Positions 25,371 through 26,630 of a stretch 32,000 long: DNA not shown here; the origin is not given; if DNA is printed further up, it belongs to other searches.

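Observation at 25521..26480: Uncharacterised HExxH plus zinc-ribbon-like protein translationally coupled to the NXR chaperone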

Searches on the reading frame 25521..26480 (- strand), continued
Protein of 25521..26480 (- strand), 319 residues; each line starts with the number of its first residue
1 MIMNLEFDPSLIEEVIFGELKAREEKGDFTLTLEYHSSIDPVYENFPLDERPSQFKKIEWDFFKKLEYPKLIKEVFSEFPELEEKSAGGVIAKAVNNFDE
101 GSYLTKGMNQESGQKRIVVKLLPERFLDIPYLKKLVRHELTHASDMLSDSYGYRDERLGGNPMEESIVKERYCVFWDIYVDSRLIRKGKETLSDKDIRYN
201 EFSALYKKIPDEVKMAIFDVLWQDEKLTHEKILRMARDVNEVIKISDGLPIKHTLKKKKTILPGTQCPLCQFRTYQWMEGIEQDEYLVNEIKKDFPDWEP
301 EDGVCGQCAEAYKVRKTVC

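Call 30: find_encoding_contigs(protein=P0250, flank=7000, max_places=2)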
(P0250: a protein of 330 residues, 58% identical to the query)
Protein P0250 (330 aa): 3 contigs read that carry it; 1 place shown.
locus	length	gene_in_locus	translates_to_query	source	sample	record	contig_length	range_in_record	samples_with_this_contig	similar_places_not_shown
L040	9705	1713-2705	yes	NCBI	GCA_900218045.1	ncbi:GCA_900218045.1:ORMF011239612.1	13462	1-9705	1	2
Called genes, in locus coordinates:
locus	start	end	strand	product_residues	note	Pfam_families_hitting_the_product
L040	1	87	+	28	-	?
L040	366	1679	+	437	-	PF01731:Arylesterase (faint), PF24684:Vgb_lyase (faint), PF25021:TEN_NHL (faint), PF01436:NHL (weak), PF01436:NHL, PF08450:SGL (weak), PF01436:NHL, PF17170:DUF5128 (weak), +2 more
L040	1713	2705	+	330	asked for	-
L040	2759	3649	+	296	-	PF01656:CbiA, PF02374:ArsA_ATPase (faint), PF09140:MipZ (weak), PF10609:ParA, PF13614:AAA_31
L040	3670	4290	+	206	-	PF12838:Fer4_7 (faint), PF13187:Fer4_9 (faint), PF00037:Fer4 (faint), PF12800:Fer4_4 (faint), PF12837:Fer4_6 (faint), PF13237:Fer4_10 (faint), PF14697:Fer4_21 (faint)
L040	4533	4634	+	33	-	-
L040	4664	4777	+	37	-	-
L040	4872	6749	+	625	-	PF01654:Cyt_bd_oxida_I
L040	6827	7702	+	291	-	PF00034:Cytochrom_C (faint)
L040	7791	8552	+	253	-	PF00034:Cytochrom_C (weak), PF13442:Cytochrome_CBB3 (weak)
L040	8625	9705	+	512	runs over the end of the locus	PF00034:Cytochrom_C, PF13442:Cytochrome_CBB3, PF00034:Cytochrom_C, PF13442:Cytochrome_CBB3, PF09459:EB_dh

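Call 31: find_encoding_contigs(protein=P0265, flank=7000, max_places=2)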
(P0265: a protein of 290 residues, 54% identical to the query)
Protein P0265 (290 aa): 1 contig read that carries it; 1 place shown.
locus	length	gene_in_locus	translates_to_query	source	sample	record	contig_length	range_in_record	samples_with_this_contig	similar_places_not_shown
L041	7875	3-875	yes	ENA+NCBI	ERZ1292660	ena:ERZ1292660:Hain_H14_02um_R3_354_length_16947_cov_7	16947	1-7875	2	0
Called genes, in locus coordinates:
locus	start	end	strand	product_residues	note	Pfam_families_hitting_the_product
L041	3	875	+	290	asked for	?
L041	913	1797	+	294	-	PF13614:AAA_31, PF10609:ParA, PF01656:CbiA, PF02374:ArsA_ATPase (faint), PF09140:MipZ (weak)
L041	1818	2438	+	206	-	PF13183:Fer4_8 (faint), PF12838:Fer4_7 (faint), PF13187:Fer4_9 (faint), PF00037:Fer4 (faint), PF12797:Fer4_2 (faint), PF12800:Fer4_4 (faint), PF12837:Fer4_6 (faint), PF13237:Fer4_10 (faint), +1 more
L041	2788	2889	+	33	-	-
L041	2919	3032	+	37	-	-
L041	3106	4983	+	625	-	PF01654:Cyt_bd_oxida_I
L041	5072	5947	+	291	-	PF00034:Cytochrom_C (faint)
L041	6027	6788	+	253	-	PF00034:Cytochrom_C (weak), PF13442:Cytochrome_CBB3 (weak)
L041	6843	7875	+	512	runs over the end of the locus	PF00034:Cytochrom_C, PF13442:Cytochrome_CBB3, PF00034:Cytochrom_C, PF13442:Cytochrome_CBB3, PF09459:EB_dh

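Call 32: find_encoding_contigs(protein=P0266, flank=7000, max_places=2)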
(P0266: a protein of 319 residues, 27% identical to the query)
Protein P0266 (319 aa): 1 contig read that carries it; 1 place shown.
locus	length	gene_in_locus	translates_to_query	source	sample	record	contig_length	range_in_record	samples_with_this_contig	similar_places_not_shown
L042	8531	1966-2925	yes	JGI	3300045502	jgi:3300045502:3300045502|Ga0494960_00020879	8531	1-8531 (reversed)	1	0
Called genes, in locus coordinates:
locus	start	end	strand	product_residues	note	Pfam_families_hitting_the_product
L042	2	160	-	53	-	?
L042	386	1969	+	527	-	PF00034:Cytochrom_C (weak), PF13442:Cytochrome_CBB3, PF00034:Cytochrom_C, PF13442:Cytochrome_CBB3 (weak), PF09459:EB_dh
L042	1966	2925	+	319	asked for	-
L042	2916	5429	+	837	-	PF00384:Molybdopterin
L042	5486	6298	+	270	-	-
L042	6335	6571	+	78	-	-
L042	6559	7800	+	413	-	PF13187:Fer4_9 (faint), PF12797:Fer4_2 (faint), PF12837:Fer4_6 (faint), PF13237:Fer4_10, PF13247:Fer4_11, PF12838:Fer4_7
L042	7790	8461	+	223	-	PF02613:Nitrate_red_del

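Call 37: find_related_loci(query=A3, collection=metagenome_contigs, flank=8000)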
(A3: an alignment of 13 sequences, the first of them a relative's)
Query A3 (314 aa) in metagenome_contigs; peptide patterns used: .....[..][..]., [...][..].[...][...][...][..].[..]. (x = any residue, [..] = any of these).
600 stretches matched a pattern (row limit reached: there are more); 304 encode a relative of the query (tblastn E <= 1e-3); the best 80 are kept; 80 distinct loci.
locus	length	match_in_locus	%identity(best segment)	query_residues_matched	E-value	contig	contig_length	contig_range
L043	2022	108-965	46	1-312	2e-81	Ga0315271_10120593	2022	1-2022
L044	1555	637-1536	46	1-306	5e-82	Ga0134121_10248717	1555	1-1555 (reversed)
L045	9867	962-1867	45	1-306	1e-76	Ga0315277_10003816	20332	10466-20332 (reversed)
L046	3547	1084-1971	46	1-300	9e-77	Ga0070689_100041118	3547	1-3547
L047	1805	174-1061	46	1-300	8e-80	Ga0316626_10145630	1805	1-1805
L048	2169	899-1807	43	1-307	4e-78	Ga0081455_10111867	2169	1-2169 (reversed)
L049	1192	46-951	45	1-306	2e-81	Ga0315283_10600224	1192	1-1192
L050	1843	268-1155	44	1-300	1e-78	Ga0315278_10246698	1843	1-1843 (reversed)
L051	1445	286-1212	43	1-313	1e-79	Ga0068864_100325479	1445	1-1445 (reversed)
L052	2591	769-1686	43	1-310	3e-74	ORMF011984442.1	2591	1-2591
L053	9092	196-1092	42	1-303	9e-73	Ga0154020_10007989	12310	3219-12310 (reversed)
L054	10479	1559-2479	42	1-311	2e-72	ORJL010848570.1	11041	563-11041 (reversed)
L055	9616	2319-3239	42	1-311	2e-72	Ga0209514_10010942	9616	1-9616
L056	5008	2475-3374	42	1-304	7e-72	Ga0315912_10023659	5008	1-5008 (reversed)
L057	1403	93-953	46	1-313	3e-76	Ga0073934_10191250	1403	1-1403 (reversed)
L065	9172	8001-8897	43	1-303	1e-70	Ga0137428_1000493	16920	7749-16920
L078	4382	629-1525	42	1-303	2e-68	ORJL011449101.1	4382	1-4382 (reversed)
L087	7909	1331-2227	39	1-303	1e-64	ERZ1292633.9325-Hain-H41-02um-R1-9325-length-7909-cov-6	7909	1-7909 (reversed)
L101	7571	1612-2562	36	1-300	5e-59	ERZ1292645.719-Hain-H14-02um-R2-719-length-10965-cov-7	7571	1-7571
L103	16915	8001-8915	35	2-300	1e-57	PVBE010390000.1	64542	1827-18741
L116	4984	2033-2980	33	1-300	3e-53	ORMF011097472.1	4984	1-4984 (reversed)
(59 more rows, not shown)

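Call 53: search_protein_families(library=pfam, alignment_id=A2, max_evalue=1)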
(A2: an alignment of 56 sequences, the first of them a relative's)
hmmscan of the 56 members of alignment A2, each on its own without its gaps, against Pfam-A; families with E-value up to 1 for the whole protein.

A. member 1, P0087 (318 aa): 4 families
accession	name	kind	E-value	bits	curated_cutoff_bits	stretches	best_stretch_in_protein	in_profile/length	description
PF06167.18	Peptidase_M90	-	0.032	14.3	26.2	1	123-149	140-166/243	Glucose-regulated metallo-peptidase M90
PF12260.14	PIP49_C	-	0.033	14.2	25.2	1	71-153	17-99/189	Protein-kinase domain of FAM69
PF11077.13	DUF2616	-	0.1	12.8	25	1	195-273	6-76/171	Protein of unknown function (DUF2616)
PF13824.12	zf-Mss51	-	0.18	12.4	27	1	258-291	10-43/55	Zinc-finger of mitochondrial splicing suppressor 51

B. families by the number of members that match (of 56 scanned): 31 families (the first 25 are shown)
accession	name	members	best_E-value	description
PF24458.1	DUF7573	2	0.018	Domain of unknown function (DUF7573)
PF13824.12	zf-Mss51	2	0.18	Zinc-finger of mitochondrial splicing suppressor 51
PF16928.10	Inj_translocase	1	0.0001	DNA/protein translocase of phage P22 injectosome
PF12958.12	DUF3847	1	0.0093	Protein of unknown function (DUF3847)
PF14002.11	YniB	1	0.014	YniB-like protein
PF01107.23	MP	1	0.024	Viral movement protein (MP)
PF06167.18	Peptidase_M90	1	0.032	Glucose-regulated metallo-peptidase M90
PF12260.14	PIP49_C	1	0.033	Protein-kinase domain of FAM69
PF03264.19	Cytochrom_NNT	1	0.034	NapC/NirT cytochrome c family, N-terminal region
PF20399.4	PH_20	1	0.054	PH domain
PF15775.10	DUF4703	1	0.065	Domain of unknown function (DUF4703)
PF23054.1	UBA_N4BP1_C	1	0.071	N4BP1, C-terminal UBA domain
PF12560.13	RAG1_imp_bd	1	0.083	RAG1 importin binding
PF03280.19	Lipase_chap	1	0.089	Proteobacterial lipase chaperone protein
PF11077.13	DUF2616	1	0.1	Protein of unknown function (DUF2616)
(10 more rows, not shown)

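Call 54: search_solved_structures(query=A2, max_evalue=10, show_alignments=4)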
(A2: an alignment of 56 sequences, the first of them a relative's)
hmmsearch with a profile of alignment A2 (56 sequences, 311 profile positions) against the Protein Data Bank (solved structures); distinct sequences matched with E-value up to 10: 10.
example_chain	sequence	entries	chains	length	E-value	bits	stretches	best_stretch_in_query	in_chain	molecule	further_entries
4xvw_A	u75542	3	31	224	0.1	15.3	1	5-128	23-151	DsbA-like protein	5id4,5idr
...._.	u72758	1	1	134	0.58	12.8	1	175-235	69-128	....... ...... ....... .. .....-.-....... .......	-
2nxu_A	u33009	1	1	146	1.1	11.8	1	28-122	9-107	Translation initiation factor 2 beta subunit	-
6sup_A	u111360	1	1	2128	1.6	11.4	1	128-181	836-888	TcdB2,TccC3,Cell division control protein 42 homolog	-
6h6g_A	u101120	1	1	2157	1.6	11.3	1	128-181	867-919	TcdB2,TccC3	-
4o9x_A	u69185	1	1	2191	1.6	11.3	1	128-181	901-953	TcdB2, TccC3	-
6h6f_F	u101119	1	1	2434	1.8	11.2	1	128-181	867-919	TcdB2,TccC3,TccC3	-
6h6e_F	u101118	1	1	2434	1.8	11.2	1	128-181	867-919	TcdB2,TccC3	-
6sue_F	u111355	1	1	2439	1.8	11.2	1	128-181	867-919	TcdB2,TccC3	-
6suf_F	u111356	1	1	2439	1.8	11.2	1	128-181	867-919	TcdB2,TccC3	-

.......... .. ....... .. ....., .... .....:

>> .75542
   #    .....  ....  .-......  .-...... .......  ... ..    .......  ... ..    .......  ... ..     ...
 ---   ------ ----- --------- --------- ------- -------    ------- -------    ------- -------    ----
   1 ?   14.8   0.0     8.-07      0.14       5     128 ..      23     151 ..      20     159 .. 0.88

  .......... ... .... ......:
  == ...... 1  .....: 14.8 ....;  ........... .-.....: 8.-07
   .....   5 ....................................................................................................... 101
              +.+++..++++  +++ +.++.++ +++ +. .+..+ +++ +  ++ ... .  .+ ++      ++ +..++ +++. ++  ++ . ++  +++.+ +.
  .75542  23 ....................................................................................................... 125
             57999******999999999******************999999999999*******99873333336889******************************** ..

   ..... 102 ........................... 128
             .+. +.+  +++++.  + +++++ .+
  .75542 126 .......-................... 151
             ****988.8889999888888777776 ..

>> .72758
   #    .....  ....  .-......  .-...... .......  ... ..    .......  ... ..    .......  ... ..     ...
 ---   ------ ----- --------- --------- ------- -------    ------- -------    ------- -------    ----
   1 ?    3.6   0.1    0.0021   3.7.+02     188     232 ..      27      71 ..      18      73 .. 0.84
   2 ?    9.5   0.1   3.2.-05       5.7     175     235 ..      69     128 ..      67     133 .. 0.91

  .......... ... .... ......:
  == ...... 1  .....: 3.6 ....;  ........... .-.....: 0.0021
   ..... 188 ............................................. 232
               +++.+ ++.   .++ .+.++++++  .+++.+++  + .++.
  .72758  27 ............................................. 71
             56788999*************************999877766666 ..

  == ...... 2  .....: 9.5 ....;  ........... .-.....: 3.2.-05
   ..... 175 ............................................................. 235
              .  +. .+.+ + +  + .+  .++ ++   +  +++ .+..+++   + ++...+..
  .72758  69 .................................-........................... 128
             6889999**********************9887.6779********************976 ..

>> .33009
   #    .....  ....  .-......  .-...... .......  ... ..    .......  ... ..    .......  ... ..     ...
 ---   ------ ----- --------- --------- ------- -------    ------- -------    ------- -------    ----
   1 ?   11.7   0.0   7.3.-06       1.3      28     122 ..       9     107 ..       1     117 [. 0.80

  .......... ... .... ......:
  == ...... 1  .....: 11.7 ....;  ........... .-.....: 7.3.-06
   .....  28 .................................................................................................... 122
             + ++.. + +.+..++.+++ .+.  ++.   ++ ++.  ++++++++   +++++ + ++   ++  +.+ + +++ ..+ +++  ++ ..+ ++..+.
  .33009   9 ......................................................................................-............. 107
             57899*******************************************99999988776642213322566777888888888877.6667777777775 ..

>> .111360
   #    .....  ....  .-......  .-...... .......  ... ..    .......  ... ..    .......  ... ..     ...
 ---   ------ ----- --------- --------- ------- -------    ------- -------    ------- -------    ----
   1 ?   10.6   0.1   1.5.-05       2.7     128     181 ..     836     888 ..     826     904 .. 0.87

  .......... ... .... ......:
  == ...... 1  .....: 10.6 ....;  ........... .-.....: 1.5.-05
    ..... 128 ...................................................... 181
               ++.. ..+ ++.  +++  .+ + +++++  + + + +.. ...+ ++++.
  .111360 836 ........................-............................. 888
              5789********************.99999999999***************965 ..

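Call 59: find_homologous_proteins(query=P0250, max_evalue=1e-10)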
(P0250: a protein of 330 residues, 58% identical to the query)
Query P0250 (330 aa): 50 proteins with E <= 1e-10 among 1145 candidates.
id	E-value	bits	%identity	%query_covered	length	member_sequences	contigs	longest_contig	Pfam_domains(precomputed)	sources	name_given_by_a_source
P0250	1.6e-219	746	100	100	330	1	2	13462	-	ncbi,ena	-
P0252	7.5e-212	721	96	100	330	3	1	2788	-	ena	-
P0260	1.0e-197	674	91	100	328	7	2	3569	-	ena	-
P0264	2.2e-179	614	98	84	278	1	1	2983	-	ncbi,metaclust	ncbi:MAG: hypothetical protein A3J72_06620, partial [Nitrospirae bacterium RIFCSPHIGHO2_02_FULL_40_1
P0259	1.3e-171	588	76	100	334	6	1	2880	-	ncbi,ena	ncbi:MAG: hypothetical protein AAB197_06620 [Deltaproteobacteria bacterium]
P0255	2.7e-160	551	73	99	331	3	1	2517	-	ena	-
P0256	9.2e-160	550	72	99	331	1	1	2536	-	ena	-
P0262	4.9e-156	537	71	99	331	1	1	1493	-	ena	-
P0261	1.8e-155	535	70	99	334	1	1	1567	-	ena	-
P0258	6.7e-155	534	71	99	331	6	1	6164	-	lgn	-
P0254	1.9e-153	529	70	99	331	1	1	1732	-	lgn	-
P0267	1.9e-153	529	70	99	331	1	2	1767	-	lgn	-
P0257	2.4e-152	525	70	99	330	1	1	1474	-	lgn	-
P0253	2.9e-148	512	67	99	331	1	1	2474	-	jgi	jgi:hypothetical protein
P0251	2.0e-147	509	67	99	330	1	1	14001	-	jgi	-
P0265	4.3e-140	485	72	88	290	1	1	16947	-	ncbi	ncbi:MAG: hypothetical protein AABY52_04630, partial [Deltaproteobacteria bacterium]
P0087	2.5e-120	420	59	97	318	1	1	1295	-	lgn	-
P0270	1.7e-88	315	45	98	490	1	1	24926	-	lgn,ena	-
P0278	2.1e-62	230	39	96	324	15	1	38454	-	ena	-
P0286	6.2e-57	212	36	97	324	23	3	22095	-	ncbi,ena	-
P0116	1.3e-50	191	33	98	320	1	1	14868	-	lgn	-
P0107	2.3e-49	187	37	96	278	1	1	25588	-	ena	-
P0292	5.4e-15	74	29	63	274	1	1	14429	-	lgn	-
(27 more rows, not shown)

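Call 60: find_encoding_contigs(protein=P0286, flank=8000, max_places=1)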
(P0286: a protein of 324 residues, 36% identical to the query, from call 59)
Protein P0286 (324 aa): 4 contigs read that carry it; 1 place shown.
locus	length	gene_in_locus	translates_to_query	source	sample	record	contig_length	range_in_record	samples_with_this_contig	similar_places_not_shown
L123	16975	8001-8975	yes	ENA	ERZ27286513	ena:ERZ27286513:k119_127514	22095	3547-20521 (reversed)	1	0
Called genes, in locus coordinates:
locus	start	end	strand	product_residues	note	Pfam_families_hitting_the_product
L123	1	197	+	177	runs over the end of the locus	PF00355:Rieske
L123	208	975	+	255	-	PF00033:Cytochrome_B, PF14358:DUF4405, PF13631:Cytochrom_B_N_2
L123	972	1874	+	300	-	-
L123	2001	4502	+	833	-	PF02433:FixO (faint), PF22113:Mtrc-MtrF_II-IV_dom (faint), PF14522:Cytochrome_C7 (faint), PF00034:Cytochrom_C, PF13442:Cytochrome_CBB3 (weak), PF00034:Cytochrom_C, PF13442:Cytochrome_CBB3 (weak)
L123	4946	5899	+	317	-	PF09459:EB_dh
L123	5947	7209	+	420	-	PF13247:Fer4_11, PF12838:Fer4_7 (weak), PF13237:Fer4_10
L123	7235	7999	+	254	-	PF02613:Nitrate_red_del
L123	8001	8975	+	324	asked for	-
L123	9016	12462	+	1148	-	PF00384:Molybdopterin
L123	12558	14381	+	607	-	PF02310:B12-binding (weak), PF04055:Radical_SAM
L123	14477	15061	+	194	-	PF13183:Fer4_8 (faint), PF13187:Fer4_9 (faint), PF00037:Fer4 (faint), PF12797:Fer4_2 (faint), PF12837:Fer4_6 (faint), PF13237:Fer4_10 (faint), PF14697:Fer4_21 (faint), PF12838:Fer4_7 (weak), +1 more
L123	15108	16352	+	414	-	PF03453:MoeA_N, PF00994:MoCF_biosynth, PF03454:MoeA_C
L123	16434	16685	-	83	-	-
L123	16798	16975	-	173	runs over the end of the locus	-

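Call 61: find_encoding_contigs(protein=P0278, flank=8000, max_places=1)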
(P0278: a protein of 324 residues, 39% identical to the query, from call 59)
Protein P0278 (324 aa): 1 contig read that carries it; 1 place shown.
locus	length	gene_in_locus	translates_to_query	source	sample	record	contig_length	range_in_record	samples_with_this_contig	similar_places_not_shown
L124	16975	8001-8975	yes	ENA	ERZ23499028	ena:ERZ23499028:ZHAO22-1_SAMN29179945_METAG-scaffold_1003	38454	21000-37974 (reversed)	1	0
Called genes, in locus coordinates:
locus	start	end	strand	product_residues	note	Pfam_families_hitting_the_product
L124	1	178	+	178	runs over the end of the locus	PF00355:Rieske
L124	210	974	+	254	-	PF00033:Cytochrome_B, PF14358:DUF4405, PF13631:Cytochrom_B_N_2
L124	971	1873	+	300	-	PF00032:Cytochrom_B_C (weak)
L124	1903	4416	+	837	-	PF14522:Cytochrome_C7 (faint), PF02433:FixO (weak), PF00034:Cytochrom_C, PF13442:Cytochrome_CBB3 (weak)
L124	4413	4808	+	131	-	PF13442:Cytochrome_CBB3, PF00034:Cytochrom_C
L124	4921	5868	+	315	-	PF09459:EB_dh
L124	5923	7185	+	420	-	PF13247:Fer4_11, PF12838:Fer4_7 (weak), PF13237:Fer4_10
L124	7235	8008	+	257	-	PF02613:Nitrate_red_del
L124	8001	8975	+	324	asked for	-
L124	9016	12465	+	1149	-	PF00384:Molybdopterin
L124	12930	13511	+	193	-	PF13187:Fer4_9 (faint), PF14697:Fer4_21 (faint), PF00037:Fer4 (faint), PF12797:Fer4_2 (faint), PF12800:Fer4_4 (faint), PF12837:Fer4_6 (faint), PF12838:Fer4_7 (weak), PF12838:Fer4_7 (weak), +2 more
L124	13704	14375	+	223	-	PF13442:Cytochrome_CBB3 (weak), PF22085:NorB_cytochrome_c-like (weak), PF00034:Cytochrom_C, PF13442:Cytochrome_CBB3, PF02433:FixO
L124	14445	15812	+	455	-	PF00115:COX1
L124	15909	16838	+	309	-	PF12801:Fer4_5, PF13746:Fer4_18 (weak)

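Call 62: find_encoding_contigs(protein=P0107, flank=8000, max_places=1)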
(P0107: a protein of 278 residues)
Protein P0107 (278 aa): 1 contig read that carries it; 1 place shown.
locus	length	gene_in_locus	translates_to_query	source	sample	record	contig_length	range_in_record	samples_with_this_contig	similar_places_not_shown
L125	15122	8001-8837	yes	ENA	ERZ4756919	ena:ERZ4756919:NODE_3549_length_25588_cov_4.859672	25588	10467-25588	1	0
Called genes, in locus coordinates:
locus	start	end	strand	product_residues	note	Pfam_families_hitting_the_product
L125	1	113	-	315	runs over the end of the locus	PF02463:SMC_N (weak), PF13175:AAA_15, PF13304:AAA_21 (weak)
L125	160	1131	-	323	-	PF00348:polyprenyl_synt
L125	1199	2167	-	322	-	PF00586:AIRS, PF02769:AIRS_C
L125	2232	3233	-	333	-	PF13404:HTH_AsnC-type, PF22451:NirdL-like_HTH, PF17805:AsnC_trans_reg2, PF22451:NirdL-like_HTH, PF17805:AsnC_trans_reg2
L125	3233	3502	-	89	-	-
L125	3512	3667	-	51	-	-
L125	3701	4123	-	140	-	PF02391:MoaE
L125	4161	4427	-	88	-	PF02597:ThiS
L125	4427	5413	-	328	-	PF04055:Radical_SAM, PF06463:Mob_synth_C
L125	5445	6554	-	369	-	PF04055:Radical_SAM, PF13186:SPASM (weak)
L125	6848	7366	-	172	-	PF13193:AMP-binding_C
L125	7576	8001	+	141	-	PF02082:Rrf2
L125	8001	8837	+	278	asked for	-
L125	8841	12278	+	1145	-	PF10518:TAT_signal (weak), PF00384:Molybdopterin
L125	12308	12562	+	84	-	-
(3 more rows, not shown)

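Call 63: find_encoding_contigs(protein=P0292, flank=8000, max_places=1)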
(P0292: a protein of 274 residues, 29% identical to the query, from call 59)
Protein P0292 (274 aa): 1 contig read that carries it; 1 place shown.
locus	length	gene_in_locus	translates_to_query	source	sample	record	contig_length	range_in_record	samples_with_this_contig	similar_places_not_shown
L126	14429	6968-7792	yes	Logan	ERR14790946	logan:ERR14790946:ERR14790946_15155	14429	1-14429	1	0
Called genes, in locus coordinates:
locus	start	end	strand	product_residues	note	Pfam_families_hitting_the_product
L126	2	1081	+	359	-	?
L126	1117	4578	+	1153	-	PF00384:Molybdopterin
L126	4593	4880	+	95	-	-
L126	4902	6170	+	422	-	PF13187:Fer4_9 (faint), PF12797:Fer4_2 (faint), PF13247:Fer4_11, PF12838:Fer4_7 (weak), PF13237:Fer4_10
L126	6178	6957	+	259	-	PF02613:Nitrate_red_del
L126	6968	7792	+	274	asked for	-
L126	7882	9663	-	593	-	PF02310:B12-binding, PF04055:Radical_SAM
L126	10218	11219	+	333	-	PF13280:WYL (weak), PF25583:WCX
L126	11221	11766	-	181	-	-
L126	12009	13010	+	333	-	PF20208:ARPP-1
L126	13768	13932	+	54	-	-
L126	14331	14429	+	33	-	?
